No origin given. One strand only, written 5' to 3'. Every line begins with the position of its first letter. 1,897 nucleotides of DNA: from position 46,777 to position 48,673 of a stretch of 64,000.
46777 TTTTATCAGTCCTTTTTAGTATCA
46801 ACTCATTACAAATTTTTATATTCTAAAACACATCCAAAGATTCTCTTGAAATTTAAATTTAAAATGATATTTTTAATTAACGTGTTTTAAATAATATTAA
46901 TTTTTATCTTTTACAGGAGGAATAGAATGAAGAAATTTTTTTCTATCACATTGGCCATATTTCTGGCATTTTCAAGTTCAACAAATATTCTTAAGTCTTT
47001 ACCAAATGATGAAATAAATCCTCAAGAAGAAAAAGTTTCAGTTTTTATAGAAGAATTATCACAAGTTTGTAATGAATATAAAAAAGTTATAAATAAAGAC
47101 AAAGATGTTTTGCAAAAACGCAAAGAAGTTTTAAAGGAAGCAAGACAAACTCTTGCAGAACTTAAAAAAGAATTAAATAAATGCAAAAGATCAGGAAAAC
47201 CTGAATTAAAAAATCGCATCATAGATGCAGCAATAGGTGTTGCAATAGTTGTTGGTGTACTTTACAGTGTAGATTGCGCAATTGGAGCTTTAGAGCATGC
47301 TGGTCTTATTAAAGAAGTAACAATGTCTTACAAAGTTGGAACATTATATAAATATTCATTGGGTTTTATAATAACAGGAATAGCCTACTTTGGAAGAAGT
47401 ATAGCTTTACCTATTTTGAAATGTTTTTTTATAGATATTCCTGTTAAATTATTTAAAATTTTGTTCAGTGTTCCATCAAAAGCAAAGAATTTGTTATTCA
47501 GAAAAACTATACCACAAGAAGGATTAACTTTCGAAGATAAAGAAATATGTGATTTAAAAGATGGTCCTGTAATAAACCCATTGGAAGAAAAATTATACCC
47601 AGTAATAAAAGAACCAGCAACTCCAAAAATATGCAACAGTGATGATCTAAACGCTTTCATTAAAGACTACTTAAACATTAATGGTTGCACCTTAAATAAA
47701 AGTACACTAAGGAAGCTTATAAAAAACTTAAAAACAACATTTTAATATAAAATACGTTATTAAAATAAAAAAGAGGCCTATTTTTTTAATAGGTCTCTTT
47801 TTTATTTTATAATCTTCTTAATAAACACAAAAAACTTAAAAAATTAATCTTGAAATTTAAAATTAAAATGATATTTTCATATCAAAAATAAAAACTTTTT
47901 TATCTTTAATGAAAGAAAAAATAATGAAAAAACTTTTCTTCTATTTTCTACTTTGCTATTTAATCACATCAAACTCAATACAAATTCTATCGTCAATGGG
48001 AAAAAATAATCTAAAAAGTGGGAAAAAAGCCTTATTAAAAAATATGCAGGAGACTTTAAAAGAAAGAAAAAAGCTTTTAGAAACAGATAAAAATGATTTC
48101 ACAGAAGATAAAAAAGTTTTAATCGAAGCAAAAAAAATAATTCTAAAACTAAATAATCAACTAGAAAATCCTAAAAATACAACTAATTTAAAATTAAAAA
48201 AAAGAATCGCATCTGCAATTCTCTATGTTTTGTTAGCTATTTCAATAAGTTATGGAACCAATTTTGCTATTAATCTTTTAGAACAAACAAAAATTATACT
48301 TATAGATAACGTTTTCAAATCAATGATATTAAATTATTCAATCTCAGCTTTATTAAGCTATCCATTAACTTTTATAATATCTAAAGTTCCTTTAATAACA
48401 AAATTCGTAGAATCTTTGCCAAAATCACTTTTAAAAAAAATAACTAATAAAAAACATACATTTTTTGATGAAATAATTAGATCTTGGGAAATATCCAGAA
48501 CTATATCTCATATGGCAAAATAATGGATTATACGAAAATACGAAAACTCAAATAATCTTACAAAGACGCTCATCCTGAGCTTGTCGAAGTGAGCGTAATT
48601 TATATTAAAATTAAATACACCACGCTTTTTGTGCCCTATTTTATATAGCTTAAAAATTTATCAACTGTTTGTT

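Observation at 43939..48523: Tandem array of five paralogous orphan signal-peptide/single-pass membrane proteins; four carry a near-identical promoter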

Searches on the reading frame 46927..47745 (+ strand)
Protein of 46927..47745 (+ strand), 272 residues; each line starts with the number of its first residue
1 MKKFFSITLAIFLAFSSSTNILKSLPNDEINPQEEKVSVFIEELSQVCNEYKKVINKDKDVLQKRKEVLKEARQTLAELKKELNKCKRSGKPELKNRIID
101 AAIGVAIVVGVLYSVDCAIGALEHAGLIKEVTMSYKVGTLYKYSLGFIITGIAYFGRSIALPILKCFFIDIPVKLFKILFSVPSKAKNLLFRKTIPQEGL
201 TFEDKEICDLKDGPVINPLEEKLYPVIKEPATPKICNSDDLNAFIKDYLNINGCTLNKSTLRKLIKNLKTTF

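Call 3: search_protein_families(library=pfam, proteins=[window:46927-47745:+], max_evalue=1)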
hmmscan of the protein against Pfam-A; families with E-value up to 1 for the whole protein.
window:46927-47745:+ (272 aa): 19 families
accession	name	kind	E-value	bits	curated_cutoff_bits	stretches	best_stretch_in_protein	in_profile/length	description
PF12725.13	DUF3810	-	0.0095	15.8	28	1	35-111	97-171/311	Protein of unknown function (DUF3810)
PF23067.1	MG280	-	0.011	15.7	27.4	1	24-88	69-136/259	Uncharacterised protein MG280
PF23831.1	DUF7201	-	0.017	15.2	27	1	32-133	24-126/142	Coiled-coil region of unknown function (DUF7201)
PF02185.22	HR1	-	0.023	15.1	33.1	1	42-89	20-62/67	Hr1 repeat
PF16566.10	CREPT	-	0.024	15.2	29.3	1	35-97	58-119/147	Cell-cycle alteration and expression-elevated protein in tumour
PF00584.25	SecE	-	0.033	14.6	22.7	1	76-121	4-49/55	SecE/Sec61-gamma subunits of protein translocation complex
PF23268.1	RIN1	-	0.088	13.6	27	1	44-87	17-60/95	RIN1-like domain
PF02050.21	FliJ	-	0.091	13.4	28.4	1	36-81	49-94/123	Flagellar FliJ protein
PF16740.10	SKA2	-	0.1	12.8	30.1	1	36-85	39-88/110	Spindle and kinetochore-associated protein 2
PF08317.16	Spc7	-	0.11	12.3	34.5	1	41-85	138-182/196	Spc7 kinetochore protein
PF12699.13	phiKZ_IP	-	0.13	11.9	27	1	13-82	268-341/387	phiKZ-like phage internal head proteins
PF23735.1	KIF9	-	0.14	12.7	31.9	1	52-88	17-53/140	Kinesin-like protein KIF9 domain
PF10186.14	ATG14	-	0.15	11.6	33.2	1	33-99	70-136/347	Vacuolar sorting 38 and autophagy-related subunit 14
PF05335.18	DUF745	-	0.19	11.9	33.3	1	31-87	103-159/183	Protein of unknown function (DUF745)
PF06810.17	Phage_scaffold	-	0.24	11.8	35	1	42-98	14-72/170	Phage capsid assembly scaffolding protein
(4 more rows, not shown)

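Call 4: search_protein_families(library=ncbifam, proteins=[window:46927-47745:+], max_evalue=1)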
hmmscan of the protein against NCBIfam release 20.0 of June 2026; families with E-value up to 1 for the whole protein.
window:46927-47745:+ (272 aa): 6 families
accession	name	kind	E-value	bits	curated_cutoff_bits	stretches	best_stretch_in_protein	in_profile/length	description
NF047515.1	SpiroCoCo_C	equivalog_domain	0.00096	18.4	125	1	27-98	120-189/313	SpiroCoCo family coiled-coil protein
NF033885.1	conj_TraP_IncI1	equivalog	0.053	13.2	135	1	33-87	80-134/217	conjugal transfer protein TraP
TIGR01069.2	mutS2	equivalog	0.061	11.6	400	1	30-96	107-172/790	endonuclease MutS2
NF003750.0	PRK05346.2-1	equivalog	0.13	11.8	352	1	7-88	18-99/225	Na(+)-translocating NADH-quinone reductase subunit C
TIGR02169.1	SMC_prok_A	equivalog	0.14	9.8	729.4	1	28-92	727-791/1165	chromosome segregation protein SMC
NF050014.1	HpsJ_like_B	equivalog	0.54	9.9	260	1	28-96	141-208/254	hormogonium polysaccharide biosynthesis protein HpsJ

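Call 86: search_protein_families(library=phrogs, proteins=[window:46927-47745:+], max_evalue=0.01)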
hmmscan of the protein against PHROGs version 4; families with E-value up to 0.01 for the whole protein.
window:46927-47745:+ (272 aa): 1 family
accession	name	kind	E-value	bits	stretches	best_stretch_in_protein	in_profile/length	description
phrog_4876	-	unknown function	0.0034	18.1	1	41-93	137-189/226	-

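Call 87: search_protein_families(library=padloc, proteins=[window:46927-47745:+], max_evalue=0.01)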
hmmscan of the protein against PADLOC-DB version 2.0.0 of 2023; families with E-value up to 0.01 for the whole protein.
window:46927-47745:+ (272 aa): 2 families
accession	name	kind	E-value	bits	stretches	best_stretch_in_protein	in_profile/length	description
PDLC03598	REase_MTase_IIG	-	0.008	12.1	1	31-93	121-183/912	Type IIG restriction enzyme-methyltransferase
PDLC03841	LeoBC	-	0.0094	13.1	1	33-99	510-569/601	-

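Call 97: predict_structure(alignment_id=A10)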
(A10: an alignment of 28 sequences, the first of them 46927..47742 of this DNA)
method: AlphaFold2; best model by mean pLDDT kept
length: 272 residues; sequences in the alignment: 28
mean_pLDDT: 61.3   pTM: 0.39
mean pLDDT of the five models: 61.3, 60.2, 58.1, 56.8, 55.1
residues with pLDDT >= 90: 0; 70-90: 133; 50-70: 43; < 50: 96
segments of 3 or more residues with pLDDT < 50: 1-6, 17-19, 156-235
pLDDT, mean of each block of 10 residues (from residue 1): 47 51 50 68 74 72 77 79 80 80 80 85 87 81 73 49 42 41 41 36 32 35 30 58 72 64 73 53
secondary structure, 60 per line:
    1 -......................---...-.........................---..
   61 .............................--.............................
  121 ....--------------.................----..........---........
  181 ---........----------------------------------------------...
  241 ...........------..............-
elements in order: H2-23 H31-55 H59-89 H92-124 H139-155 H160-169 H173-180 H184-191 H238-251 H258-271

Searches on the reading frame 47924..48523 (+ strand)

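Call 3: search_protein_families(library=pfam, proteins=[window:47924-48523:+], max_evalue=1)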
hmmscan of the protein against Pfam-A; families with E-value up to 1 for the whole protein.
window:47924-48523:+ (199 aa): 5 families
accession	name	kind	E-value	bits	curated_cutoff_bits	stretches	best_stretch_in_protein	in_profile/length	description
PF01608.23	I_LWEQ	-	0.18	12.3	27.5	1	29-85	80-140/151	I/LWEQ domain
PF05335.18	DUF745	-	0.24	11.5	33.3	1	35-85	110-160/183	Protein of unknown function (DUF745)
PF06590.16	PerB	-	0.59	11.1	25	0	56-160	2-101/129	PerB protein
PF13173.12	AAA_14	-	0.62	10.5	27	0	158-197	42-84/129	AAA domain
PF20917.2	AsnRS_N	-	0.94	10.3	27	1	31-80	43-90/91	Asparaginal-tRNA synthetase, N-terminal domain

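Call 4: search_protein_families(library=ncbifam, proteins=[window:47924-48523:+], max_evalue=1)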
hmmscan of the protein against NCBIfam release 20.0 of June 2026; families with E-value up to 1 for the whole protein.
window:47924-48523:+ (199 aa): 2 families
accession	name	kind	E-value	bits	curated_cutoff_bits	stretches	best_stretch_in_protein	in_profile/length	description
TIGR03109.2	exosort_XrtA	exception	0.0039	16.6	208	1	86-165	52-132/261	exosortase A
TIGR01989.1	COQ6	equivalog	0.0093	14.9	489.3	1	14-98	60-146/437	ubiquinone biosynthesis monooxygenase COQ6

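Call 86: search_protein_families(library=phrogs, proteins=[window:47924-48523:+], max_evalue=0.01)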
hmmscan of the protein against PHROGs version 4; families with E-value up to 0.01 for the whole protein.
window:47924-48523:+ (199 aa): 0 families

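Call 87: search_protein_families(library=padloc, proteins=[window:47924-48523:+], max_evalue=0.01)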
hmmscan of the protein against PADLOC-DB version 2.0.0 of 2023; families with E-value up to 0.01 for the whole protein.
window:47924-48523:+ (199 aa): 0 families
